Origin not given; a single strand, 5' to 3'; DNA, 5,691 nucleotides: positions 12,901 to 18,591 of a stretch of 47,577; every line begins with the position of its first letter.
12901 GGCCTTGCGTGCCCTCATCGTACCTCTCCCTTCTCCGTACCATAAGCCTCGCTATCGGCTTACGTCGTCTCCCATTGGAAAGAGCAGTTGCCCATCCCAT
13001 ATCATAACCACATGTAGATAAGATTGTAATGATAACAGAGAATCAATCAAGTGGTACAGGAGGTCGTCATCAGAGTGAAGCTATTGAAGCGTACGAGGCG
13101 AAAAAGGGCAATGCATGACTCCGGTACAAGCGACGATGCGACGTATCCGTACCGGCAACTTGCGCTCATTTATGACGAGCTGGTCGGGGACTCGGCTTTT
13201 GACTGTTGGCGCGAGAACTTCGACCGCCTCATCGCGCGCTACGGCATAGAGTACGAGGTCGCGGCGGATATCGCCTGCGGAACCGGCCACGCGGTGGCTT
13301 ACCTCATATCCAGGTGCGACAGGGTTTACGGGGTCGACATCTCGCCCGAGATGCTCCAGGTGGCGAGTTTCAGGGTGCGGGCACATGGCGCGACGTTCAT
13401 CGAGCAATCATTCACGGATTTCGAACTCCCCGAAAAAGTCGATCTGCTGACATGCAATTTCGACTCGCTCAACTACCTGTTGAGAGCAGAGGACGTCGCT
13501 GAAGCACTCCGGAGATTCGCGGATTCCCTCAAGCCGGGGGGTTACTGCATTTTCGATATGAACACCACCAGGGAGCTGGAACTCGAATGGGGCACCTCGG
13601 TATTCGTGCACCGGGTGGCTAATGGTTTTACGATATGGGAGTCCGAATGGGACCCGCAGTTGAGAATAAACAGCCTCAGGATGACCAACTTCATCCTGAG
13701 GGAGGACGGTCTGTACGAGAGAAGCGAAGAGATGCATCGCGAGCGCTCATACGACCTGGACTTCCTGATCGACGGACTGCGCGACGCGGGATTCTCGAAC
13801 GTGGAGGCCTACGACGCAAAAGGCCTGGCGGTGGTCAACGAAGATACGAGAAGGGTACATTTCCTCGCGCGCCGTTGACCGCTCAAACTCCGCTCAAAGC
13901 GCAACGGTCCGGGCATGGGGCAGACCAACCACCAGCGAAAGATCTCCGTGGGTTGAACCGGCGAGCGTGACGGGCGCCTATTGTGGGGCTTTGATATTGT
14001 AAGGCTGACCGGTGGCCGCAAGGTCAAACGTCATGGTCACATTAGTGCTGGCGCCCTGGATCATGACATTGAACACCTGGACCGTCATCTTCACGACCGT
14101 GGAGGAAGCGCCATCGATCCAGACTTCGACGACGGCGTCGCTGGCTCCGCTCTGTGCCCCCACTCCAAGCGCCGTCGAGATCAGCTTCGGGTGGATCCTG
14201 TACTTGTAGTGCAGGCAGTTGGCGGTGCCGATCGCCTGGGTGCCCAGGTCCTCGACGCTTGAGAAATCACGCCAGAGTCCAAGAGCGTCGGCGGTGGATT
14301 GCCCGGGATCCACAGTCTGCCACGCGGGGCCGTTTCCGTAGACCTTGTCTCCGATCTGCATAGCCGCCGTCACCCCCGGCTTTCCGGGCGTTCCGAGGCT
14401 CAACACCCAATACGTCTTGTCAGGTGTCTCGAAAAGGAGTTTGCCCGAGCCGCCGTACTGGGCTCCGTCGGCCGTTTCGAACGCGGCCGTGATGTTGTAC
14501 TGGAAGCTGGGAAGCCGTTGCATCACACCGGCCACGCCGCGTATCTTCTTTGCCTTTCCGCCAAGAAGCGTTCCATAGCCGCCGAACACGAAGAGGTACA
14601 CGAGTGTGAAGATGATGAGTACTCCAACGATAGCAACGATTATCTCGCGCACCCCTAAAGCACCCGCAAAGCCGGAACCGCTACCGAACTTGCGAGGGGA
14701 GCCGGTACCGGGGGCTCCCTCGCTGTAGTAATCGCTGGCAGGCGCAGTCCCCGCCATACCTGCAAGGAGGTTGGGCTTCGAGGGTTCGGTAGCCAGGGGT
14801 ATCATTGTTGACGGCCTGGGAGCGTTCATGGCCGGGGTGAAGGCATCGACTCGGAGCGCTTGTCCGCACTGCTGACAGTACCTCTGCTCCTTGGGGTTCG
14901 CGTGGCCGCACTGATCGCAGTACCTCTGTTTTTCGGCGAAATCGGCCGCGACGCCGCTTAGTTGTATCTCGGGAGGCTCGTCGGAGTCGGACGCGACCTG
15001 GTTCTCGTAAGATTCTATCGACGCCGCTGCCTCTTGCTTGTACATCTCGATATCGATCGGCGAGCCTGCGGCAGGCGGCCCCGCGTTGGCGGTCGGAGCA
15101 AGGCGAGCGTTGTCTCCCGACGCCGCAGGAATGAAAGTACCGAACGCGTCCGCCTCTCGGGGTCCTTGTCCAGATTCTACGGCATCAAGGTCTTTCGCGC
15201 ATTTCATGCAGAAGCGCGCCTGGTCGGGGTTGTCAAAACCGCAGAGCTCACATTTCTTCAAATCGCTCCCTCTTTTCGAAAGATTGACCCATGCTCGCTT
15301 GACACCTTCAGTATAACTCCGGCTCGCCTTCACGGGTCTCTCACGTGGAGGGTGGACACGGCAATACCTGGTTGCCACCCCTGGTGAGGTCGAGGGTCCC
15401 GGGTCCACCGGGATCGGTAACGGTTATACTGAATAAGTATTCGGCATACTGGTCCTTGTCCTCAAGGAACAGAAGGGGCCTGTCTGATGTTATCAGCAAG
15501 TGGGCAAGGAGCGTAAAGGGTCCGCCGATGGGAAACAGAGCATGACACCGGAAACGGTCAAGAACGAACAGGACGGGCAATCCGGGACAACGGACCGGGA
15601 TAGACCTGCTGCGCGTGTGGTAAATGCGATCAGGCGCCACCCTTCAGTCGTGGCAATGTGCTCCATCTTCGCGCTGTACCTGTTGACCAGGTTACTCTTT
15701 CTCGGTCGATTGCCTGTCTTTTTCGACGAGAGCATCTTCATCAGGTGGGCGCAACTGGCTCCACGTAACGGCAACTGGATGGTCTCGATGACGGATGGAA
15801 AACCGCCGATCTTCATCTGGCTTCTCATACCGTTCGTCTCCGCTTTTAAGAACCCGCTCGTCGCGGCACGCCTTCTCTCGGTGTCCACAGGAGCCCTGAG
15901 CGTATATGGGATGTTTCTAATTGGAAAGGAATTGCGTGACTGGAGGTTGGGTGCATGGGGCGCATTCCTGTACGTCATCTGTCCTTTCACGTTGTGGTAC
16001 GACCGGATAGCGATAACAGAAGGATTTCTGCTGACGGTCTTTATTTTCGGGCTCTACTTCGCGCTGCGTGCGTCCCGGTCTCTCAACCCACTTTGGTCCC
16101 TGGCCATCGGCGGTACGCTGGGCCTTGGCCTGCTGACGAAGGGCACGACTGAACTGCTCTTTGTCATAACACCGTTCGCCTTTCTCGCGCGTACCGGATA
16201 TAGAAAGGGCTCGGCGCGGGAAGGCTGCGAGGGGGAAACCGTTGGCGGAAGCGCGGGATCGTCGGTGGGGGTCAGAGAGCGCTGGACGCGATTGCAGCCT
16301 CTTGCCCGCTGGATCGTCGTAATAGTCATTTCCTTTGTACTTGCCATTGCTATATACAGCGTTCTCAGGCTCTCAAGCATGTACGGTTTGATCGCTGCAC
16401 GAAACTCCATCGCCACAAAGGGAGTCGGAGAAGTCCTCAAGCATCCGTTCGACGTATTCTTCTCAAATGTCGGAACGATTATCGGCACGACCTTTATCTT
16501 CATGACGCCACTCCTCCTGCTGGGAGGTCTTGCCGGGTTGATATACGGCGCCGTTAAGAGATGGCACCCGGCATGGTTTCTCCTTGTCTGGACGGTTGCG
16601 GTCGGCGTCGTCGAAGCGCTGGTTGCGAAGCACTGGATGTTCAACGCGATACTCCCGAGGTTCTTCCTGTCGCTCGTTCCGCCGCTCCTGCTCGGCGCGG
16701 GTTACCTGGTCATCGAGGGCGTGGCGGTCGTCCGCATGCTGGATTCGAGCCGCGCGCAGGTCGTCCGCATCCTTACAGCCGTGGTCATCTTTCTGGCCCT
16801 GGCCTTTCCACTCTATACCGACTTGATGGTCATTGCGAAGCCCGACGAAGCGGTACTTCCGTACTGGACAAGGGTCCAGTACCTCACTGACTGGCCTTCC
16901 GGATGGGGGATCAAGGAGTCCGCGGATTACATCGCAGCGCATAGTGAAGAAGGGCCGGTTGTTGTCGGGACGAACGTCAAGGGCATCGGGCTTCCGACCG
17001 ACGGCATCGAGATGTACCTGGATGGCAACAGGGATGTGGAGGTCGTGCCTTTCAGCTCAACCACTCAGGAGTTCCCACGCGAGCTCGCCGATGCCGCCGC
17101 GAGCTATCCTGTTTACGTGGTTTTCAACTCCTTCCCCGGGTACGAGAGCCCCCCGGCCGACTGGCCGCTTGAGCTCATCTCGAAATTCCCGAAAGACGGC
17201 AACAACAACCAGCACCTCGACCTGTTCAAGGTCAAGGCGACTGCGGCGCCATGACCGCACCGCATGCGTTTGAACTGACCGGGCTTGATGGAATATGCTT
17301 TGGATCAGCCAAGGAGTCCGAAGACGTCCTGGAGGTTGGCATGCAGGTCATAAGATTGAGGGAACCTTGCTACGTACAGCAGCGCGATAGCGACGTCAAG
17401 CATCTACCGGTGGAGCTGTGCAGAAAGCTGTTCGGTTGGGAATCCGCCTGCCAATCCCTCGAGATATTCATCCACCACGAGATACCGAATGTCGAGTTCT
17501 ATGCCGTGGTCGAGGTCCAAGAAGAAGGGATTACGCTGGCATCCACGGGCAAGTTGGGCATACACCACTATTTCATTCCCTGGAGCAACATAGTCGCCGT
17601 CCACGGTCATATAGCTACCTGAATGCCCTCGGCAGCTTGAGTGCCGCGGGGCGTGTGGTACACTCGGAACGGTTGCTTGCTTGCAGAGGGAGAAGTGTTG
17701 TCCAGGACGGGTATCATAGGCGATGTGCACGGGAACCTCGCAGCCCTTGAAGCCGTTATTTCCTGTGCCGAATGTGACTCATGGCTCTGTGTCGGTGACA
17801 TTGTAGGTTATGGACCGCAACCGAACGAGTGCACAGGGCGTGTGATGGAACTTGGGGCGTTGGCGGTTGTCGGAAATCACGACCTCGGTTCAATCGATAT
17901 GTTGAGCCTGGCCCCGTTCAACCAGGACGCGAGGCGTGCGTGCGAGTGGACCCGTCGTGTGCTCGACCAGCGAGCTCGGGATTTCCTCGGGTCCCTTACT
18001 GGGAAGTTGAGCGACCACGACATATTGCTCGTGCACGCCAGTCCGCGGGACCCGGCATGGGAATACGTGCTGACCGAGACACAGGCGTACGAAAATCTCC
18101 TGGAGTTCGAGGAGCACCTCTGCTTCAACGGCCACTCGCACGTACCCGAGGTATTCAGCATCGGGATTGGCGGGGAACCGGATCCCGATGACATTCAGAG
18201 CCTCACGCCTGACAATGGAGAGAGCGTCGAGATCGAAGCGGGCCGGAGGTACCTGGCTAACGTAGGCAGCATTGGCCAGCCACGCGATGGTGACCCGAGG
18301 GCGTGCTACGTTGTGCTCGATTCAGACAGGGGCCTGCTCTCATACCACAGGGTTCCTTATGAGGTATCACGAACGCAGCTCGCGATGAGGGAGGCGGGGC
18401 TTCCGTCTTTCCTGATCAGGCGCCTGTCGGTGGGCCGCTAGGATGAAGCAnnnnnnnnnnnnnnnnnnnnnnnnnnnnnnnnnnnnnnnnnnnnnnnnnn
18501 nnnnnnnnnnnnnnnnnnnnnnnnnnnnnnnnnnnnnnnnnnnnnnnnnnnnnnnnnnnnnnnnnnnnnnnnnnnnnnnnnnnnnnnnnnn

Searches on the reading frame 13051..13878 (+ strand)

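Call 45: search_protein_families(library=pfam, proteins=[window:13051-13878:+], max_evalue=0.00001)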
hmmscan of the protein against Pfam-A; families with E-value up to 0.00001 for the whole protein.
window:13051-13878:+ (275 aa): 6 families
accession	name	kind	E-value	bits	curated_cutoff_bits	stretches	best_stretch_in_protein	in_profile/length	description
PF13649.12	Methyltransf_25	-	2.2e-18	67.2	27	1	72-164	2-97/97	Methyltransferase domain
PF08241.18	Methyltransf_11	-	9.7e-17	61.8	21.2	1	73-168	2-95/95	Methyltransferase domain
PF08242.18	Methyltransf_12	-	4.8e-14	53.3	30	1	73-165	2-97/98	Methyltransferase domain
PF13847.12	Methyltransf_31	-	1.3e-13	51.3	27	1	72-177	8-119/145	Methyltransferase domain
PF13489.12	Methyltransf_23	-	2e-08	34.6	27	1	73-183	28-131/164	Methyltransferase domain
PF01209.24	Ubie_methyltran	-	4.6e-07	29.9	20.1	1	51-166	33-149/233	ubiE/COQ5 methyltransferase family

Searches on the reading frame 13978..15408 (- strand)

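Call 45: search_protein_families(library=pfam, proteins=[window:13978-15408:-], max_evalue=0.00001)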
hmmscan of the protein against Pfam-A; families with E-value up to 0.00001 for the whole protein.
window:13978-15408:- (476 aa): 2 families
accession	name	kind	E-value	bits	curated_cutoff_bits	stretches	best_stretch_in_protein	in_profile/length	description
PF12773.13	DZR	-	4.8e-09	36.7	27.3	0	164-186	1-23/45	Double zinc ribbon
PF13240.11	Zn_Ribbon_1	-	2.6e-08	33.8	25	0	163-185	1-23/23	zinc-ribbon domain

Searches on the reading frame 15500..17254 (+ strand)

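Call 46: search_protein_families(library=pfam, proteins=[window:15500-17254:+], max_evalue=0.00001)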
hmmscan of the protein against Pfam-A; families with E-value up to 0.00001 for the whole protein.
window:15500-17254:+ (584 aa): 1 family
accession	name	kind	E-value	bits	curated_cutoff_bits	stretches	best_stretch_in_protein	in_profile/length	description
PF13231.12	PMT_2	-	9.4e-11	42.6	26.1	1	101-230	2-130/160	Dolichyl-phosphate-mannose-protein mannosyltransferase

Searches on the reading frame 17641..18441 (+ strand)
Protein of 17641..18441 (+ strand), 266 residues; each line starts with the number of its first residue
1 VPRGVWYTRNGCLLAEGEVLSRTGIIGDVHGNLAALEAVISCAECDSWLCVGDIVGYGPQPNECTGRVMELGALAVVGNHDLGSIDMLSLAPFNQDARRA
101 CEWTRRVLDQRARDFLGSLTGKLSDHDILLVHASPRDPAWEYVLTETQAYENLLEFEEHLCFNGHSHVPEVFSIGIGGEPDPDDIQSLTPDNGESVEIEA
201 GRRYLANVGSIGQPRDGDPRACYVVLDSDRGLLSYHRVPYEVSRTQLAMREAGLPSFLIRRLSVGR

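Call 46: search_protein_families(library=pfam, proteins=[window:17641-18441:+], max_evalue=0.00001)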
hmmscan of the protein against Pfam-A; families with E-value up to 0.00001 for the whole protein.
window:17641-18441:+ (266 aa): 2 families
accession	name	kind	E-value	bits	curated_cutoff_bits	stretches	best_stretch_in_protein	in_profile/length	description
PF12850.12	Metallophos_2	-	2.3e-14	54.1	27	1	23-229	3-152/154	Calcineurin-like phosphoesterase superfamily domain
PF00149.33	Metallophos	-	5.2e-12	47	21.5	1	22-169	2-191/191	Calcineurin-like phosphoesterase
